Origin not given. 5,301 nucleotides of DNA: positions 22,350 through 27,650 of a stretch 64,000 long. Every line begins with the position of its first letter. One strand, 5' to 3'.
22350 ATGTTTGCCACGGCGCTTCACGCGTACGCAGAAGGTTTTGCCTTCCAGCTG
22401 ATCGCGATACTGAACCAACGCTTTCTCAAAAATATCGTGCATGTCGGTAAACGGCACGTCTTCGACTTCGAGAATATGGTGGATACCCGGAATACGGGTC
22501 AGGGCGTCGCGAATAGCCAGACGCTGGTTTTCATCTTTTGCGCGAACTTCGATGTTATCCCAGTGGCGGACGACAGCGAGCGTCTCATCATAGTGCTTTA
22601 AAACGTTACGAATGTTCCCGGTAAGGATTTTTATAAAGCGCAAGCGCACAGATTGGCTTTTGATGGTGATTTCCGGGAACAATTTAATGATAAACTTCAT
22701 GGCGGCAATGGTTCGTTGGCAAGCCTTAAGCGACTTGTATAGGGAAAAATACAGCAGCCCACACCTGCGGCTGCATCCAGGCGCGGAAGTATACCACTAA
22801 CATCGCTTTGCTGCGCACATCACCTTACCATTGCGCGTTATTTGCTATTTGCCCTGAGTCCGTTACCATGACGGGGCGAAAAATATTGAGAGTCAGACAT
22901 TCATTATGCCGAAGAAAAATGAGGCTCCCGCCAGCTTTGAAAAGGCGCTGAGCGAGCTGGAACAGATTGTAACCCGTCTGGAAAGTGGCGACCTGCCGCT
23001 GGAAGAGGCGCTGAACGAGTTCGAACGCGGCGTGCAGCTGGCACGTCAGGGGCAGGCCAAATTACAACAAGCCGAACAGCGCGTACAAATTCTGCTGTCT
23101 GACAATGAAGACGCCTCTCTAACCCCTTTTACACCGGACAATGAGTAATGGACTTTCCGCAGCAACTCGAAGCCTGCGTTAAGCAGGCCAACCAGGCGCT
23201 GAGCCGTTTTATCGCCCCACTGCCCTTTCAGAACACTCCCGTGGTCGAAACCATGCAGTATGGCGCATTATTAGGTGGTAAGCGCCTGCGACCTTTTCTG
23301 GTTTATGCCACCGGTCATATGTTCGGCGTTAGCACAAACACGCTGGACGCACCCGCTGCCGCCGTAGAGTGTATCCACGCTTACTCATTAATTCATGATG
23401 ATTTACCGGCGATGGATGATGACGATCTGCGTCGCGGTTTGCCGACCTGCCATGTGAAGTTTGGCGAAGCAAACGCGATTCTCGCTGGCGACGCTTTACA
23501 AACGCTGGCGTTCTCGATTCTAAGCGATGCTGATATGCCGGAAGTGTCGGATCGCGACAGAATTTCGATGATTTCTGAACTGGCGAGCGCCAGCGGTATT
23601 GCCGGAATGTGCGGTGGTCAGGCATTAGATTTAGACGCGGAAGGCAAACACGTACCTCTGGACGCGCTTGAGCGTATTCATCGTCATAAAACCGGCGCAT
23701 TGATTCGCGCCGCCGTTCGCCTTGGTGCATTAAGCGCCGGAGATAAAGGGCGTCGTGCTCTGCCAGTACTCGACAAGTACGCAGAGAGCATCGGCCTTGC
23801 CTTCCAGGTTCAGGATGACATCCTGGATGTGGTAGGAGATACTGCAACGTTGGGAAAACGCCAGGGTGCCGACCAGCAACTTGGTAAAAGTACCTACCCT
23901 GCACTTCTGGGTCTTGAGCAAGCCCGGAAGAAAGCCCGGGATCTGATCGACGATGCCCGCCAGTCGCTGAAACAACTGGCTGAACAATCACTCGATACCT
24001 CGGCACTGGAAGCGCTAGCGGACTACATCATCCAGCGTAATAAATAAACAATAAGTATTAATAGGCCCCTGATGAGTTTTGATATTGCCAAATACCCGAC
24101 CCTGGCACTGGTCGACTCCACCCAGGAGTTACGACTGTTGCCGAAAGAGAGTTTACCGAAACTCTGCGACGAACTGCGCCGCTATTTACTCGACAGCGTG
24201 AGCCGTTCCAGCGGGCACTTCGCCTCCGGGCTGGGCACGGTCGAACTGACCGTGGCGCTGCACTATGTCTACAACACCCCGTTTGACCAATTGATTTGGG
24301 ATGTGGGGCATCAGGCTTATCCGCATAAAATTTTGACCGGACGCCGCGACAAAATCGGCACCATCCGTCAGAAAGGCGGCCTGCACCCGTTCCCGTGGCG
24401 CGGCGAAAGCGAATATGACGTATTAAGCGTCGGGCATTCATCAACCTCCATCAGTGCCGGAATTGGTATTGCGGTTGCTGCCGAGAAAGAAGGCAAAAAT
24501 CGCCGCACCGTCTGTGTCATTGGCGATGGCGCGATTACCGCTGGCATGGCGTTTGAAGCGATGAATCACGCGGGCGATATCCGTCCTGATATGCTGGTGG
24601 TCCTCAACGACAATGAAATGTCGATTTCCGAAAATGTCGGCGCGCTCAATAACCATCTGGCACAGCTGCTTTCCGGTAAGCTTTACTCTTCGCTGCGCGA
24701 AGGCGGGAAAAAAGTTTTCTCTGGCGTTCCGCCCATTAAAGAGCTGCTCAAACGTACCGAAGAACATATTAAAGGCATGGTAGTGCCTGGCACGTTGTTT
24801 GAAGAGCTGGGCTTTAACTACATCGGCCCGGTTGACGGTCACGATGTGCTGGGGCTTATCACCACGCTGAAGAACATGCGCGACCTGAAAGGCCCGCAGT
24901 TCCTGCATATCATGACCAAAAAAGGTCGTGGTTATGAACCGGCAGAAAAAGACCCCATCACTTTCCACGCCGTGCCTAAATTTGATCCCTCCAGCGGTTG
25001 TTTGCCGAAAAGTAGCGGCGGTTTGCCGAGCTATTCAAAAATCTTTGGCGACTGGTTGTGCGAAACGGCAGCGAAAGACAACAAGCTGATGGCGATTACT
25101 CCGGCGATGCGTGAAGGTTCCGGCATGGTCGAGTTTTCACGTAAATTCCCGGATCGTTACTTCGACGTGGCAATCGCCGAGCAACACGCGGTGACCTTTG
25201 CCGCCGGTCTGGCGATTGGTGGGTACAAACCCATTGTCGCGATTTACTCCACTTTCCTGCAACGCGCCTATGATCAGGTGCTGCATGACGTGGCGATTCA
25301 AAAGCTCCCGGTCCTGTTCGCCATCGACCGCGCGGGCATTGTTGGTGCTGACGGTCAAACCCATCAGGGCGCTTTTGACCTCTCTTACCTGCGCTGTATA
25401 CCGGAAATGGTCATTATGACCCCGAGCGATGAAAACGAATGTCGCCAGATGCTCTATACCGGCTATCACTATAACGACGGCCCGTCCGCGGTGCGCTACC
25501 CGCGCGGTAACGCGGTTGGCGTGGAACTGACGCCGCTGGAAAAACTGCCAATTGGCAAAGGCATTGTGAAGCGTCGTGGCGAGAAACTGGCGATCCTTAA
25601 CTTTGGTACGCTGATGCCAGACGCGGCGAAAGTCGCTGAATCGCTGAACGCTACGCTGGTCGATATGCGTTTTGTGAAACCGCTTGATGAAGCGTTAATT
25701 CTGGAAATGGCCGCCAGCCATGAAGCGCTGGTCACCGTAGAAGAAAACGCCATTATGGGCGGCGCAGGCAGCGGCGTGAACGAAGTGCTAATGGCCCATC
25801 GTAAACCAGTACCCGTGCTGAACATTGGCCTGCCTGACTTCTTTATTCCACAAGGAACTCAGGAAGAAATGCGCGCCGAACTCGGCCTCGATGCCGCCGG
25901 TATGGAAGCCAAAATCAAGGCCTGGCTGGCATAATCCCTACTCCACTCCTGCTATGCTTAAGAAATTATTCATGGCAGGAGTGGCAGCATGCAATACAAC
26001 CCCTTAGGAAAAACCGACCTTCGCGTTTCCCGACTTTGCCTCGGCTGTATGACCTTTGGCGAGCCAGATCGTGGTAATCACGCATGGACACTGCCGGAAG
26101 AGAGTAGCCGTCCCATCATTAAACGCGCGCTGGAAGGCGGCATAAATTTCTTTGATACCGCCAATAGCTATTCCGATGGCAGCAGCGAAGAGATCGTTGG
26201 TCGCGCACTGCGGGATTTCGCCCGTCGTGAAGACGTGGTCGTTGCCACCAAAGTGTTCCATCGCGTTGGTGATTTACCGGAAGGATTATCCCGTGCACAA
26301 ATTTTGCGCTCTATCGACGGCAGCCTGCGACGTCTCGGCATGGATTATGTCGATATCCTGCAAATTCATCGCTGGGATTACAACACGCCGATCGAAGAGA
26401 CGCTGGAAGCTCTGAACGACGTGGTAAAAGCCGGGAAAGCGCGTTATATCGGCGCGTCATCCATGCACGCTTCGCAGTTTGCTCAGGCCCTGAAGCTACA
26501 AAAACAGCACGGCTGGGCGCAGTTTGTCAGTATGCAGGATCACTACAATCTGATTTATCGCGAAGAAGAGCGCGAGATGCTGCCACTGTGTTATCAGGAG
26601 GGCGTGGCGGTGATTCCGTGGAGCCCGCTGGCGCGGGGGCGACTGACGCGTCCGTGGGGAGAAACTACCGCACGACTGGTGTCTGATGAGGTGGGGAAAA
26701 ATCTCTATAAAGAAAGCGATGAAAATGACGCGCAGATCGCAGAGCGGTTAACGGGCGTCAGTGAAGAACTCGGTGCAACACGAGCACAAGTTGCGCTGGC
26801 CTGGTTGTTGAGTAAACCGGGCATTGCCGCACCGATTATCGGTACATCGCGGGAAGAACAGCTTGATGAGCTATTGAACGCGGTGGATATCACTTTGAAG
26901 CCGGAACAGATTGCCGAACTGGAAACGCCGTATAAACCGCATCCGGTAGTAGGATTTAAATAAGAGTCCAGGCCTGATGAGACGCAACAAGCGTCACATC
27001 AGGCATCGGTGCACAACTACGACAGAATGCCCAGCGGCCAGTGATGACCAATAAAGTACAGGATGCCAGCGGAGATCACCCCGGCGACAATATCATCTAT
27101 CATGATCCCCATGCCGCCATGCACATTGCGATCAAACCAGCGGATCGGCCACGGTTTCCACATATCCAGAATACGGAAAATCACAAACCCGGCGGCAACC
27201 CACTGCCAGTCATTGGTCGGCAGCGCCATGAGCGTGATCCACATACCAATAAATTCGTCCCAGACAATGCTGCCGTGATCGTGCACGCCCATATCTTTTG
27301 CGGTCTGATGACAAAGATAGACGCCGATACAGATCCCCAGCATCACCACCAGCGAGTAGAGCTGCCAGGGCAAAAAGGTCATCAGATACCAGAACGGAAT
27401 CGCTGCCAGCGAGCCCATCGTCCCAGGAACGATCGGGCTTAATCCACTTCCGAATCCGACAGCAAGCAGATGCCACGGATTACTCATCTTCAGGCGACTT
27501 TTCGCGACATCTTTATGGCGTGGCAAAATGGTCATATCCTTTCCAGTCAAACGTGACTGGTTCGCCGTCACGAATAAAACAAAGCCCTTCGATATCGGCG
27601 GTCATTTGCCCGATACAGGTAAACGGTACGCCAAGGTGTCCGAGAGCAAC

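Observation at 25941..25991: Perfect 10-bp inverted repeat in the dxs-yajO spacer that would sequester the yajO Shine-Dalgarno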

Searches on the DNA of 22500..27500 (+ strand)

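Call 7: search_rna_families(source=window, start=22500, end=27500, threshold=evalue, max_evalue=1)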
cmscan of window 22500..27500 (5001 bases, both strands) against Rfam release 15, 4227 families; matches with E-value up to 1: 1.
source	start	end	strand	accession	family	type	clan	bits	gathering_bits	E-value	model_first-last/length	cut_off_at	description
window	26971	27032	-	RF02564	naRNA4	Gene; sRNA;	-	30.3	59.5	0.015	1-77/77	no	Nucleoid-associated noncoding RNA 4 (CssrE)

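Call 9: search_dna_similar(query=window:25850-26080:+, collection=ecoli_genomes, mode=near, rows=spread, max_rows=30)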
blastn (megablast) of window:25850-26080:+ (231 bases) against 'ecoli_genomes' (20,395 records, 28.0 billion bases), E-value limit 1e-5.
Records with a match: 5425; places in all: 5426; records where one place covers at least 80% of the query: 5424.
Genomes with a match: 5425 of 5426; with a place that covers at least 80% of the query: 5424. Places per genome that has any: lowest 1, median 1, highest 2. On chromosomes: 5425 places; on plasmids: 1.
Best place of each record, by identity: >=99% 2981; 95-99% 2444.
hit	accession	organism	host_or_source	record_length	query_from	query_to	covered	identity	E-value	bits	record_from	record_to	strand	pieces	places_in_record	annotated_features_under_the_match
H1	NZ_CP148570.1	Escherichia coli strain Z1322HEC0009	Homo sapiens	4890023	1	231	100%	100.0%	8e-58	433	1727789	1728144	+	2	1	yajO: 1-deoxyxylulose-5-phosphate synthase YajO | dxs: 1-deoxy-D-xylulose-5-phosphate synthase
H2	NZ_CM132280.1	Escherichia coli strain 19AR0254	Homo sapiens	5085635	1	231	100%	100.0%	1e-116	427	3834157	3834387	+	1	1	yajO: 1-deoxyxylulose-5-phosphate synthase YajO | dxs: 1-deoxy-D-xylulose-5-phosphate synthase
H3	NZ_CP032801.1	Escherichia coli strain ERL06-2442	Bovine (bobby calf, fecal)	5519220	2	231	100%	100.0%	4e-116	425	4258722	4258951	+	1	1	yajO: 1-deoxyxylulose-5-phosphate synthase YajO | dxs: 1-deoxy-D-xylulose-5-phosphate synthase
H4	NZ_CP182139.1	Escherichia coli strain CUWW06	wastewater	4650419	2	231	100%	100.0%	4e-116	425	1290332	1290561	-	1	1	yajO: 1-deoxyxylulose-5-phosphate synthase YajO | dxs: 1-deoxy-D-xylulose-5-phosphate synthase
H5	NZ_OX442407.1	Escherichia coli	not provided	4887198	1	231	100%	99.6%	5e-115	422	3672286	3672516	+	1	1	yajO: 1-deoxyxylulose-5-phosphate synthase YajO | dxs: 1-deoxy-D-xylulose-5-phosphate synthase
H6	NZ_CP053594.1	Escherichia coli strain T7Express_Crystal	not applicable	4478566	2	231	100%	99.6%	5e-55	424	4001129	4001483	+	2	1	yajO: 1-deoxyxylulose-5-phosphate synthase YajO | dxs: 1-deoxy-D-xylulose-5-phosphate synthase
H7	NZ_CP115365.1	Escherichia coli strain CUVET19-1426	dog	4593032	2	231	100%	99.6%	5e-55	424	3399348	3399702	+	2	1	yajO: 1-deoxyxylulose-5-phosphate synthase YajO | dxs: 1-deoxy-D-xylulose-5-phosphate synthase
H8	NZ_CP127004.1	Escherichia coli strain YZ3-11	pork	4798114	2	231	100%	99.6%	5e-55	424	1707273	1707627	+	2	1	yajO: 1-deoxyxylulose-5-phosphate synthase YajO | dxs: 1-deoxy-D-xylulose-5-phosphate synthase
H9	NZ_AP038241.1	Escherichia coli strain HCM-26C-1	Gallus gallus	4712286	2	231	100%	99.6%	5e-55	424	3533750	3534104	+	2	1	yajO: 1-deoxyxylulose-5-phosphate synthase YajO | dxs: 1-deoxy-D-xylulose-5-phosphate synthase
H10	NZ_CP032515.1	Escherichia coli strain 118UI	Homo sapiens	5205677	1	231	100%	99.1%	2e-113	416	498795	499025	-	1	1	yajO: 1-deoxyxylulose-5-phosphate synthase YajO | dxs: 1-deoxy-D-xylulose-5-phosphate synthase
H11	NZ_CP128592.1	Escherichia coli strain VG12A2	farm environment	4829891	1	231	100%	99.1%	2e-113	416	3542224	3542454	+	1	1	yajO: 1-deoxyxylulose-5-phosphate synthase YajO | dxs: 1-deoxy-D-xylulose-5-phosphate synthase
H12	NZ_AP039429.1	Escherichia coli strain EC332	Gallus gallus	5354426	1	231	100%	99.1%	2e-113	416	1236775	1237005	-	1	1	yajO: 1-deoxyxylulose-5-phosphate synthase YajO | dxs: 1-deoxy-D-xylulose-5-phosphate synthase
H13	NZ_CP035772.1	Escherichia coli O145 strain RM8843-C1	missing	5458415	2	231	100%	99.6%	2e-114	420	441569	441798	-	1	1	yajO: 1-deoxyxylulose-5-phosphate synthase YajO | dxs: 1-deoxy-D-xylulose-5-phosphate synthase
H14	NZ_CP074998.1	Escherichia coli strain 6883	Homo sapiens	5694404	1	231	100%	98.7%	3e-57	415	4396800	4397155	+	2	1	yajO: 1-deoxyxylulose-5-phosphate synthase YajO | dxs: 1-deoxy-D-xylulose-5-phosphate synthase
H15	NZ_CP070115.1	Escherichia coli strain FDAARGOS_1298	Homo sapiens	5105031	1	231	100%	98.7%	1e-111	411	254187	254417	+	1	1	yajO: 1-deoxyxylulose-5-phosphate synthase YajO | dxs: 1-deoxy-D-xylulose-5-phosphate synthase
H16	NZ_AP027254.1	Escherichia coli strain JNE120442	Homo sapiens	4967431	1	231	100%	98.3%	1e-55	409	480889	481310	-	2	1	yajO: 1-deoxyxylulose-5-phosphate synthase YajO | dxs: 1-deoxy-D-xylulose-5-phosphate synthase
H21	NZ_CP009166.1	Escherichia coli 1303 strain 1303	Bos taurus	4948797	2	231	99%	99.1%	5e-55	413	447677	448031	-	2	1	yajO: 1-deoxyxylulose-5-phosphate synthase YajO | dxs: 1-deoxy-D-xylulose-5-phosphate synthase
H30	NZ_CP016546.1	Escherichia coli strain O177:H21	Homo sapiens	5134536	66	231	72%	98.8%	3e-77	296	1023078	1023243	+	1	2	yajO: 1-deoxyxylulose-5-phosphate synthase YajO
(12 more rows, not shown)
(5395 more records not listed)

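Call 10: get_annotated_region(hit=H1, flank=300)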
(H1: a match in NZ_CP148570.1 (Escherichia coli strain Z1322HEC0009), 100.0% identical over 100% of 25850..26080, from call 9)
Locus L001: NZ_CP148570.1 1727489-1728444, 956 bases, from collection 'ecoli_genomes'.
description: Escherichia coli strain Z1322HEC0009 chromosome, complete genome
organism: Escherichia coli strain Z1322HEC0009 (NCBI taxid 562)
replicon: chromosome; assembly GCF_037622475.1
host: Homo sapiens; source: -; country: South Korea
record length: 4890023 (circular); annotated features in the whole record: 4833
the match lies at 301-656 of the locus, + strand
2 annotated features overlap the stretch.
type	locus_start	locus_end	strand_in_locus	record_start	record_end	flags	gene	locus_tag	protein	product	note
CDS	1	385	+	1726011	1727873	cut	dxs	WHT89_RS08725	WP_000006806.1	1-deoxy-D-xylulose-5-phosphate synthase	-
CDS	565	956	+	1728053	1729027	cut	yajO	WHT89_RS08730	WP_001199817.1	1-deoxyxylulose-5-phosphate synthase YajO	-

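Call 11: get_annotated_region(hit=H16, flank=300)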
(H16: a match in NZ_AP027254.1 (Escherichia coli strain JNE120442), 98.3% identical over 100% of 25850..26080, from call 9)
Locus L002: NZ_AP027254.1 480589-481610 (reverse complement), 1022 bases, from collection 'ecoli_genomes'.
description: Escherichia coli strain JNE120442 chromosome, complete genome
organism: Escherichia coli strain JNE120442 (NCBI taxid 562)
replicon: chromosome; assembly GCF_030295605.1
host: Homo sapiens; source: -; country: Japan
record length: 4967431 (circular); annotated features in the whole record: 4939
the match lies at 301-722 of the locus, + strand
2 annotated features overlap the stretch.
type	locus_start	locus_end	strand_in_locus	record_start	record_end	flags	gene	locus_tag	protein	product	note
CDS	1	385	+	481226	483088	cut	dxs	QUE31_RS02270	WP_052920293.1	1-deoxy-D-xylulose-5-phosphate synthase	-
CDS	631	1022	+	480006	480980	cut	yajO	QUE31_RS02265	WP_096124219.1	1-deoxyxylulose-5-phosphate synthase YajO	-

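Call 12: get_annotated_region(hit=H30, flank=1500)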
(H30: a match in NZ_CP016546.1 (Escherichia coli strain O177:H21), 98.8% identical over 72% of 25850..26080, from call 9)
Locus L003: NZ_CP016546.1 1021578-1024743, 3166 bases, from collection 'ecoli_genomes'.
description: Escherichia coli strain O177:H21 chromosome, complete genome
organism: Escherichia coli strain O177:H21 (NCBI taxid 562)
replicon: chromosome; assembly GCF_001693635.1
host: Homo sapiens; source: feces; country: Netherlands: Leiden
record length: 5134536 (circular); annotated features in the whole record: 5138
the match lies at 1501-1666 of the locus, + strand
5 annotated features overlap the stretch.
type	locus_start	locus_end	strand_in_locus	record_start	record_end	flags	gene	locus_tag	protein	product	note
CDS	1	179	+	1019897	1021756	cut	dxs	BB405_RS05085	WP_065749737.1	1-deoxy-D-xylulose-5-phosphate synthase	-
CDS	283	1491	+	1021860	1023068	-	-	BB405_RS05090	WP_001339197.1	IS4-like element ISVsa5 family transposase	-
CDS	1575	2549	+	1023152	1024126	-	yajO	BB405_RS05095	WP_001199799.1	1-deoxyxylulose-5-phosphate synthase YajO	-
CDS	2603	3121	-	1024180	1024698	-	pgpA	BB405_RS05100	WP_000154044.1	phosphatidylglycerophosphatase A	-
CDS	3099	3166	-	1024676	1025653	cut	thiL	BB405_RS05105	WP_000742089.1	thiamine-phosphate kinase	-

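Call 64: search_dna_similar(query=L001:375-580:+, collection=ecoli_genomes, mode=near, rows=spread, max_rows=12)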
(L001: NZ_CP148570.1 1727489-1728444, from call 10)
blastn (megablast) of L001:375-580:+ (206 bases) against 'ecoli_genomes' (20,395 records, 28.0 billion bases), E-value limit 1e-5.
Records with a match: 5446; places in all: 30439; records where one place covers at least 80% of the query: 2844.
Genomes with a match: 5426 of 5426; with a place that covers at least 80% of the query: 2844. Places per genome that has any: lowest 2, median 6, highest 10. On chromosomes: 30417 places; on plasmids: 22.
Best place of each record, by identity: >=99% 39; 95-99% 3123; 90-95% 2278; 80-90% 6.
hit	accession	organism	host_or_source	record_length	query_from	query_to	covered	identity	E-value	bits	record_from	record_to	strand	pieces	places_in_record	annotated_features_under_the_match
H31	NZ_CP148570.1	Escherichia coli strain Z1322HEC0009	Homo sapiens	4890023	1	206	100%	100.0%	7e-103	381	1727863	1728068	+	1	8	yajO: 1-deoxyxylulose-5-phosphate synthase YajO | dxs: 1-deoxy-D-xylulose-5-phosphate synthase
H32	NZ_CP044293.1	Escherichia coli strain P276M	Healthy human (stool)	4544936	1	206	100%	98.5%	7e-98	364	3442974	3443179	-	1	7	yajO: 1-deoxyxylulose-5-phosphate synthase YajO | dxs: 1-deoxy-D-xylulose-5-phosphate synthase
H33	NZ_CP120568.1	Escherichia coli strain 582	Homo sapiens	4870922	1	206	100%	98.5%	7e-98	364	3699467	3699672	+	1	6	yajO: 1-deoxyxylulose-5-phosphate synthase YajO | dxs: 1-deoxy-D-xylulose-5-phosphate synthase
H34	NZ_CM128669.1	Escherichia coli strain EC98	pharyngeal swab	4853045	1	206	100%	98.5%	7e-98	364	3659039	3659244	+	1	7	yajO: 1-deoxyxylulose-5-phosphate synthase YajO | dxs: 1-deoxy-D-xylulose-5-phosphate synthase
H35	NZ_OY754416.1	Escherichia coli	-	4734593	1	206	100%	98.5%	7e-98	364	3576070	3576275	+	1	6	yajO: 1-deoxyxylulose-5-phosphate synthase YajO | dxs: 1-deoxy-D-xylulose-5-phosphate synthase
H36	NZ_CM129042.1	Escherichia coli strain 400660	Homo sapiens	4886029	1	206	100%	98.1%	3e-96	359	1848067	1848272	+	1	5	yajO: 1-deoxyxylulose-5-phosphate synthase YajO | dxs: 1-deoxy-D-xylulose-5-phosphate synthase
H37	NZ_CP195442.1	Escherichia coli strain 23AR0303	Homo sapiens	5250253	41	175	66%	92.6%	3e-46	193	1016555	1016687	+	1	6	none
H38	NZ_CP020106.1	Escherichia coli strain 13E0780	cattle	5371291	43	175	65%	91.7%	2e-43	183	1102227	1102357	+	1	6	none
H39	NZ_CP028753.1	Escherichia coli strain A22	possum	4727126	43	175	65%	91.0%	1e-41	178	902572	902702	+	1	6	none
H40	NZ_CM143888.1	Escherichia coli strain E30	Homo sapiens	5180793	43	175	65%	91.0%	3e-41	176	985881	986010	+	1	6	none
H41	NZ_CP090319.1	Escherichia coli strain EECO1006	Homo sapiens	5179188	53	175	60%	95.1%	1e-46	195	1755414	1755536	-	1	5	none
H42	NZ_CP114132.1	Escherichia coli strain NJS001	pig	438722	143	178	17%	97.2%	1e-6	62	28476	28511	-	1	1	none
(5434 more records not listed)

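Call 65: search_dna_similar(query=window:25900-26030:+, collection=ecoli_genomes, mode=near, rows=spread, max_rows=12)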
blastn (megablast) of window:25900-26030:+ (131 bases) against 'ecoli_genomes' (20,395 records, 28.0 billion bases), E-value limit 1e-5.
Records with a match: 5425; places in all: 5425; records where one place covers at least 80% of the query: 5425.
Genomes with a match: 5425 of 5426; with a place that covers at least 80% of the query: 5425. Places per genome that has any: lowest 1, median 1, highest 1. On chromosomes: 5424 places; on plasmids: 1.
Best place of each record, by identity: >=99% 4409; 95-99% 1016.
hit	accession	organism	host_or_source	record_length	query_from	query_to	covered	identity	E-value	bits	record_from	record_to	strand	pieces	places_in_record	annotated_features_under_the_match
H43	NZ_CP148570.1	Escherichia coli strain Z1322HEC0009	Homo sapiens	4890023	1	131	100%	100.0%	3e-30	249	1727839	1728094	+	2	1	yajO: 1-deoxyxylulose-5-phosphate synthase YajO | dxs: 1-deoxy-D-xylulose-5-phosphate synthase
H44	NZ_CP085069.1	Escherichia coli strain P27_L1_05.20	Homo sapiens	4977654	1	131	100%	100.0%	2e-61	243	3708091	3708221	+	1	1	yajO: 1-deoxyxylulose-5-phosphate synthase YajO | dxs: 1-deoxy-D-xylulose-5-phosphate synthase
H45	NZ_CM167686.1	Escherichia coli strain NCCP 13918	Homo sapiens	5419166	1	131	100%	100.0%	2e-61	243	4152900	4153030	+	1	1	yajO: 1-deoxyxylulose-5-phosphate synthase YajO | dxs: 1-deoxy-D-xylulose-5-phosphate synthase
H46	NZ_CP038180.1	Escherichia coli strain 2 HS-C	Homo sapiens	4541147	1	131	100%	99.2%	4e-28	242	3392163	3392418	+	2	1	yajO: 1-deoxyxylulose-5-phosphate synthase YajO | dxs: 1-deoxy-D-xylulose-5-phosphate synthase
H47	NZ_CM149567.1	Escherichia coli strain MEI4B-1023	Soil surface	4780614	1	131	100%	99.2%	4e-28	242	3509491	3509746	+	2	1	yajO: 1-deoxyxylulose-5-phosphate synthase YajO | dxs: 1-deoxy-D-xylulose-5-phosphate synthase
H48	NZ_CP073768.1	Escherichia coli strain SH19PTE6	pig feces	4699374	1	131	100%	99.2%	1e-29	241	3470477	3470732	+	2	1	yajO: 1-deoxyxylulose-5-phosphate synthase YajO | dxs: 1-deoxy-D-xylulose-5-phosphate synthase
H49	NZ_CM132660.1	Escherichia coli strain C600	lab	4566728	1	131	100%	99.2%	1e-29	241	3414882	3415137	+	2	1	yajO: 1-deoxyxylulose-5-phosphate synthase YajO | dxs: 1-deoxy-D-xylulose-5-phosphate synthase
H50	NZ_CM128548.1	Escherichia coli strain MMC-J-0078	Homo sapiens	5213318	1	131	100%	99.2%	9e-60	237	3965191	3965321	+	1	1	yajO: 1-deoxyxylulose-5-phosphate synthase YajO | dxs: 1-deoxy-D-xylulose-5-phosphate synthase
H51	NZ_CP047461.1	Escherichia coli strain ZF34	a feces sample of swine origin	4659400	1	131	99%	100.0%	1e-29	241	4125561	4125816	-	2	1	yajO: 1-deoxyxylulose-5-phosphate synthase YajO | dxs: 1-deoxy-D-xylulose-5-phosphate synthase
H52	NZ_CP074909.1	Escherichia coli strain 08_3449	Homo sapiens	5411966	1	131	100%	98.5%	1e-29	236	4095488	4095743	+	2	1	yajO: 1-deoxyxylulose-5-phosphate synthase YajO | dxs: 1-deoxy-D-xylulose-5-phosphate synthase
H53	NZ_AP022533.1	Escherichia coli strain THO-006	Homo sapiens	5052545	1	131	100%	97.7%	2e-56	226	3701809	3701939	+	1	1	yajO: 1-deoxyxylulose-5-phosphate synthase YajO | dxs: 1-deoxy-D-xylulose-5-phosphate synthase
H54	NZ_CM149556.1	Escherichia coli strain MEI1-1023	Soil surface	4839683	1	112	85%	99.1%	4e-28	207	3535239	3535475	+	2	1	dxs: 1-deoxy-D-xylulose-5-phosphate synthase | yajO: 1-deoxyxylulose-5-phosphate synthase YajO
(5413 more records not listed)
